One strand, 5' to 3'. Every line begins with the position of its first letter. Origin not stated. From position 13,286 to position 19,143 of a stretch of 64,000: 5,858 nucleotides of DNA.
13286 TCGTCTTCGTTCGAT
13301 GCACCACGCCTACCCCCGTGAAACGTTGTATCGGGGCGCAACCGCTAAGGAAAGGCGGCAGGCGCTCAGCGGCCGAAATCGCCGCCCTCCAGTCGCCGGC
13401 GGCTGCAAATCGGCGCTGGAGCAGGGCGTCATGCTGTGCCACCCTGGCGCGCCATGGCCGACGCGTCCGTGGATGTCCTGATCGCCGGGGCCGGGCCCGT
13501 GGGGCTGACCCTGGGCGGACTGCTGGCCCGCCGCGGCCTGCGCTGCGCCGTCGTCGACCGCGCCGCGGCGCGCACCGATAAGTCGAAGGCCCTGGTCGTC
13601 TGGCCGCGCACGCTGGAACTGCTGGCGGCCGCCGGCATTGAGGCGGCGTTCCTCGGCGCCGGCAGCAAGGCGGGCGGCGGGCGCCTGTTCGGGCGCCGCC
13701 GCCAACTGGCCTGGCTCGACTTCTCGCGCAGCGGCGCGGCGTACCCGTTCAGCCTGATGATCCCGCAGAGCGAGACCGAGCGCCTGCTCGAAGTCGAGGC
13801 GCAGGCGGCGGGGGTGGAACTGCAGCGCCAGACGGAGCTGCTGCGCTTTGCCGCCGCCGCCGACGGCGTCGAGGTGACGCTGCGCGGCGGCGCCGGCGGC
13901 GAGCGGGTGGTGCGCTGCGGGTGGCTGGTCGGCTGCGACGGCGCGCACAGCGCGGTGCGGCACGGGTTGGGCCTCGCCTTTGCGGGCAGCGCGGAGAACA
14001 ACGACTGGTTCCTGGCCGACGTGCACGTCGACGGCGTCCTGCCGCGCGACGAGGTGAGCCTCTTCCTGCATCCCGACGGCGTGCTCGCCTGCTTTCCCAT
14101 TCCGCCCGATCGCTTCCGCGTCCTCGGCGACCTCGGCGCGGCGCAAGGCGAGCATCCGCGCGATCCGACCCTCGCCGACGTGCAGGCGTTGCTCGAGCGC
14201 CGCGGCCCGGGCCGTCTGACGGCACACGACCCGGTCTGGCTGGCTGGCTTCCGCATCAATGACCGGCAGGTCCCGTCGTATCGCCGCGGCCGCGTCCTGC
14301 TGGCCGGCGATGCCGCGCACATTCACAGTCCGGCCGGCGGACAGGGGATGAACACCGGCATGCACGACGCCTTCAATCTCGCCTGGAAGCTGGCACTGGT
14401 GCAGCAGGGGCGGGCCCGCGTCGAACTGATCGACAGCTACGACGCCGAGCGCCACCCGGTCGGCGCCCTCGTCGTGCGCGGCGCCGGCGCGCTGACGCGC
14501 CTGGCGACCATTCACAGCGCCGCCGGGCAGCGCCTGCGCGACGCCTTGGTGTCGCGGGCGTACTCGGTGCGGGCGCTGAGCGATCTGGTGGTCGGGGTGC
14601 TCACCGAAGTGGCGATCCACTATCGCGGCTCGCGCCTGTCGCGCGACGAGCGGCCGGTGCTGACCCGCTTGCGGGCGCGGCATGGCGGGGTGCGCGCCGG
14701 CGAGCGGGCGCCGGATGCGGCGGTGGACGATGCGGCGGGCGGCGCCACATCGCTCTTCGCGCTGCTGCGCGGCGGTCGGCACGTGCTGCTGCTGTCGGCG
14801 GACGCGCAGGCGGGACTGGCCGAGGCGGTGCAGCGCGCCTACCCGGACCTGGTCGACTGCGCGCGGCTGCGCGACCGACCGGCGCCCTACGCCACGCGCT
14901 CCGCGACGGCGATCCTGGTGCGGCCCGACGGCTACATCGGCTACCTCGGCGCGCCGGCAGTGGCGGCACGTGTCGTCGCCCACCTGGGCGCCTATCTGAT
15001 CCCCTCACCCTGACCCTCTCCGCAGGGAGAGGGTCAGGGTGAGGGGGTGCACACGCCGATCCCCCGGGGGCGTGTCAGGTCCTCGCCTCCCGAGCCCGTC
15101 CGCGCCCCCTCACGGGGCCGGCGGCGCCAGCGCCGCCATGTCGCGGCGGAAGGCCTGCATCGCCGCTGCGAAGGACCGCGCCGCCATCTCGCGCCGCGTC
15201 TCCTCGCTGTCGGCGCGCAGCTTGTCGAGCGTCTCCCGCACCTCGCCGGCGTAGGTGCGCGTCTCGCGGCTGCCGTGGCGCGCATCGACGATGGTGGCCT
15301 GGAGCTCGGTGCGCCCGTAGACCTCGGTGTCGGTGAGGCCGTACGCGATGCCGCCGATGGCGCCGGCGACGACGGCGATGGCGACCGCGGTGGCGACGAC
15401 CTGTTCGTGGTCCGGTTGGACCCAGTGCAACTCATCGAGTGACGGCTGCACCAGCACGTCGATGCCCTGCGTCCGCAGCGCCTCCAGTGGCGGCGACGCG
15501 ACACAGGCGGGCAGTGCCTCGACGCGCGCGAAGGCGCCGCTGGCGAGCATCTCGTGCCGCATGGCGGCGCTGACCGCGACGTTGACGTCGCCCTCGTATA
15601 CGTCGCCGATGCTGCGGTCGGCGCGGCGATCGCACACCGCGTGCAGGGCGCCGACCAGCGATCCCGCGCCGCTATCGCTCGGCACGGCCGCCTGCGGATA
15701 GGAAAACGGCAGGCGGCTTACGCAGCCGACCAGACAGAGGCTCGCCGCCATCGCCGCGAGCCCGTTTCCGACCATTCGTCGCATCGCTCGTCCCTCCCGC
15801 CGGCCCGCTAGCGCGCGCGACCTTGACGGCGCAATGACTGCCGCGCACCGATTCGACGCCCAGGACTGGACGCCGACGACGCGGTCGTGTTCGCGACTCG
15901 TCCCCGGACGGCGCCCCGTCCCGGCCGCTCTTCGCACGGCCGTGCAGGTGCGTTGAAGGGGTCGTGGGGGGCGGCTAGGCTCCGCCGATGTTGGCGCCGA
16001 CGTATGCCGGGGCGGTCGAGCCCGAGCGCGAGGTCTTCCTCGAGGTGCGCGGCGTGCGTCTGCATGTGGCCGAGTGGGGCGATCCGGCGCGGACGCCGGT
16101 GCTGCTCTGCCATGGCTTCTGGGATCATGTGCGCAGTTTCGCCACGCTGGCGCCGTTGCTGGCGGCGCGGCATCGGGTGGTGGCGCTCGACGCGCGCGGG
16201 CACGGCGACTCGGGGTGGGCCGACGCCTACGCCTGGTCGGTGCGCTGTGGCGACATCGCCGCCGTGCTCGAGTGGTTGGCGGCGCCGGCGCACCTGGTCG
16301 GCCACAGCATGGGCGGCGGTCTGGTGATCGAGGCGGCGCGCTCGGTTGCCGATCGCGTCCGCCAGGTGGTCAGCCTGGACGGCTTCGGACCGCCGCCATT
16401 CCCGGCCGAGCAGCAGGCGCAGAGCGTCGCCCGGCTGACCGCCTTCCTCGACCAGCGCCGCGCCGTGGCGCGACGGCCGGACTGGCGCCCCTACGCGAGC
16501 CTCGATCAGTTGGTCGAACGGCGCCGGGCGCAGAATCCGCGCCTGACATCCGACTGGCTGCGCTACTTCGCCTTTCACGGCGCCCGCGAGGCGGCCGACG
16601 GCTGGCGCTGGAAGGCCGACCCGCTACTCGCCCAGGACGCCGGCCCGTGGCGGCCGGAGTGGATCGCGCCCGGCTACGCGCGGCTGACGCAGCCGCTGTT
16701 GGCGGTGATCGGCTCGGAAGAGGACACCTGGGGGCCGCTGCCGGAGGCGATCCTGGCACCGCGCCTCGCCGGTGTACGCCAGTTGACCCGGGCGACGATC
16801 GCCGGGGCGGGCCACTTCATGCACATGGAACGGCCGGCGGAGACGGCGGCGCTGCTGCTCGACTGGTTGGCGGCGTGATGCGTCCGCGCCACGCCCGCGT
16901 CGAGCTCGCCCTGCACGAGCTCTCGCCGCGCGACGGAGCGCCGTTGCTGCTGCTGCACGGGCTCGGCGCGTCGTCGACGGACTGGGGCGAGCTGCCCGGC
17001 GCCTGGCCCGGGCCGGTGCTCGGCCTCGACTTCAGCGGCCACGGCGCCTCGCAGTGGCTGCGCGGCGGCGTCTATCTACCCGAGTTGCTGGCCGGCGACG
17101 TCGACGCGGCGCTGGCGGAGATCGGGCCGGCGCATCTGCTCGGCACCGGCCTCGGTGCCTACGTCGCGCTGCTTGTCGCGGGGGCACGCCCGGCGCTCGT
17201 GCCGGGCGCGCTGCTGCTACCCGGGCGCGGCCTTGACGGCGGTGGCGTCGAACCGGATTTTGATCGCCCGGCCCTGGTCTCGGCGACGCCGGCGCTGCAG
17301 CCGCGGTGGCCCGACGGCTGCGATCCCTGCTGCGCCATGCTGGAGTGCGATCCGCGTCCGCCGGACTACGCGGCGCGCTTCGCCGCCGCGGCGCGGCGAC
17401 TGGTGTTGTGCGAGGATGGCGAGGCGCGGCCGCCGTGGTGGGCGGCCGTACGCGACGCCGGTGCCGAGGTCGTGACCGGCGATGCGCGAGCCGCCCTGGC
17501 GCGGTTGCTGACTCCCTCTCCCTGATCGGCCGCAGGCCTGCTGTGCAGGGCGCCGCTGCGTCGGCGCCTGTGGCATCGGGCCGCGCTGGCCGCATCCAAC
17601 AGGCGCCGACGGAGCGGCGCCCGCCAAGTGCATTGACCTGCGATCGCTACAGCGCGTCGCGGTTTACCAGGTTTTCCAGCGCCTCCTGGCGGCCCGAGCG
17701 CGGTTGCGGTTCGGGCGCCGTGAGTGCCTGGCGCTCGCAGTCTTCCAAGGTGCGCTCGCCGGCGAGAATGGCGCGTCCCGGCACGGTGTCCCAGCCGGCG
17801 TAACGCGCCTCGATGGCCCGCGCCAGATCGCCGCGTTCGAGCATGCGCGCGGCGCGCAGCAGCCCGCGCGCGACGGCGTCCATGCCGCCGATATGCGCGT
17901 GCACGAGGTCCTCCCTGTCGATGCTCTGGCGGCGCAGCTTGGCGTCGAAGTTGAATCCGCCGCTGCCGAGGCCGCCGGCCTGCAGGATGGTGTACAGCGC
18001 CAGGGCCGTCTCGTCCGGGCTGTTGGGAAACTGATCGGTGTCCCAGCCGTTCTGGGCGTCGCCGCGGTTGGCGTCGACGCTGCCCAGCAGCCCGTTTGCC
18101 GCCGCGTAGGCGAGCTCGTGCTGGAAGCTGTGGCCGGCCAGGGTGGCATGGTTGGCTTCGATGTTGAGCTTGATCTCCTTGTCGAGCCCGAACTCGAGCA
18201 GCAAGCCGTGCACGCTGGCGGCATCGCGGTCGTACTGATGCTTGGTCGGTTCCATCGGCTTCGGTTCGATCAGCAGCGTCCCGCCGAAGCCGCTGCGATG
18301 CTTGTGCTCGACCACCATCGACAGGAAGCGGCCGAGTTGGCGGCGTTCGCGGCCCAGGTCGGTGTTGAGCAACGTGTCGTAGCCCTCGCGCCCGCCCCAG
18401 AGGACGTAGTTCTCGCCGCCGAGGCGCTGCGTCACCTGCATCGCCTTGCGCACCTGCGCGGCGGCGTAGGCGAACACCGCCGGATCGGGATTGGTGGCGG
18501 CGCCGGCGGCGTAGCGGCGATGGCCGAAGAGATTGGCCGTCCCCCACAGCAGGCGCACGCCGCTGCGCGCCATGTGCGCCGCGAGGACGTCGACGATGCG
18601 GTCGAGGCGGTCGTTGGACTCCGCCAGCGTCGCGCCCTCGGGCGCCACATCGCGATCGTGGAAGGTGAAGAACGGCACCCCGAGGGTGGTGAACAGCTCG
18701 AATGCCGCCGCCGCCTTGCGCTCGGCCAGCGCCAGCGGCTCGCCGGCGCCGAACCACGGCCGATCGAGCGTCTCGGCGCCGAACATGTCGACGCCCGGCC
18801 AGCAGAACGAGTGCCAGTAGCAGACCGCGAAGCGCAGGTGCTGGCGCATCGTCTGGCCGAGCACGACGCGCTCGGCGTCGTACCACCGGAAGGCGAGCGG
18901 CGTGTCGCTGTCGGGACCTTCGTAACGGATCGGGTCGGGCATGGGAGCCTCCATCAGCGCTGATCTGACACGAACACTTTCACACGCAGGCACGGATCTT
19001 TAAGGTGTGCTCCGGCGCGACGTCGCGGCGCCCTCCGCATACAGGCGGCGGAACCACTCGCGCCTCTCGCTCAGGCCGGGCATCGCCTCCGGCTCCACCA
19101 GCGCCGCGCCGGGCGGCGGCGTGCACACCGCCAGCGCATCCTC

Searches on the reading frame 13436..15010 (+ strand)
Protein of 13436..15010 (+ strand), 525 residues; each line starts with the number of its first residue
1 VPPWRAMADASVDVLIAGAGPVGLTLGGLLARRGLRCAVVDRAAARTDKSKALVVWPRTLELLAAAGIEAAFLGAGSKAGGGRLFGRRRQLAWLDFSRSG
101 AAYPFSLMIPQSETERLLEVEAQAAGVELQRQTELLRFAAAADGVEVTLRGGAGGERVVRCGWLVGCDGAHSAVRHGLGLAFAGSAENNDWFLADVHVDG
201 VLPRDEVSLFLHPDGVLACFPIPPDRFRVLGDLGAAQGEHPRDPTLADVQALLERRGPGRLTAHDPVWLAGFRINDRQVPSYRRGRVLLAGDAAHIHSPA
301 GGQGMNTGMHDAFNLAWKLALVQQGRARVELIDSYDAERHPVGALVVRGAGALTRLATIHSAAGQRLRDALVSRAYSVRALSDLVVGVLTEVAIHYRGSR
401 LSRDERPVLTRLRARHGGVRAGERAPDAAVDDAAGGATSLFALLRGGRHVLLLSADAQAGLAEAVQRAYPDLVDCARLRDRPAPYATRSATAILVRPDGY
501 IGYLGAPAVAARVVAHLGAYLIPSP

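Call 80: search_protein_families(library=pfam, proteins=[window:13436-15010:+], max_evalue=0.00001)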
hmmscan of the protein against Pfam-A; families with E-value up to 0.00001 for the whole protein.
window:13436-15010:+ (525 aa): 2 families
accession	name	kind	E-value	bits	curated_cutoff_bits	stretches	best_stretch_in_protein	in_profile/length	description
PF01494.25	FAD_binding_3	-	6.4e-85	285.9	22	1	12-349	2-348/349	FAD binding domain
PF21274.3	Rng_hyd_C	-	2.2e-13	50.8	27.5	1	421-509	4-91/107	Aromatic-ring hydroxylase, C-terminal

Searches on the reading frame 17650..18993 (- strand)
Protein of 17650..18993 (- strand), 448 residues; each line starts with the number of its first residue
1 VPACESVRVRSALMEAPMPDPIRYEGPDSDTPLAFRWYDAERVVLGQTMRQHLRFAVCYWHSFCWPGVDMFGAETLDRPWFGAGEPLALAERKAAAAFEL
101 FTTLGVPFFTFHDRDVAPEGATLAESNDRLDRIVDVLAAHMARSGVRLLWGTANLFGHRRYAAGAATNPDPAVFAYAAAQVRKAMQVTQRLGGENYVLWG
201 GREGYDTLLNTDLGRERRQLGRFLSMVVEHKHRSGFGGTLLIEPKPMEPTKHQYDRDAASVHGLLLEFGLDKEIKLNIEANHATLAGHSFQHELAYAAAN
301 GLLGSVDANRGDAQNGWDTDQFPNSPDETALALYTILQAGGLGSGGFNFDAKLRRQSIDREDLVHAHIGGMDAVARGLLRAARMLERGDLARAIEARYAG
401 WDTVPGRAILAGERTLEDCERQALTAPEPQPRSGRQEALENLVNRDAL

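Call 80: search_protein_families(library=pfam, proteins=[window:17650-18993:-], max_evalue=0.00001)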
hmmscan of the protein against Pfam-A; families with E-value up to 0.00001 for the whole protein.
window:17650-18993:- (448 aa): 1 family
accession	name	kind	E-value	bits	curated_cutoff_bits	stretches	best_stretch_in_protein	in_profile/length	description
PF01261.30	AP_endonuc_2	-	1.5e-08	35.1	31.1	1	130-292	26-171/249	Xylose isomerase-like TIM barrel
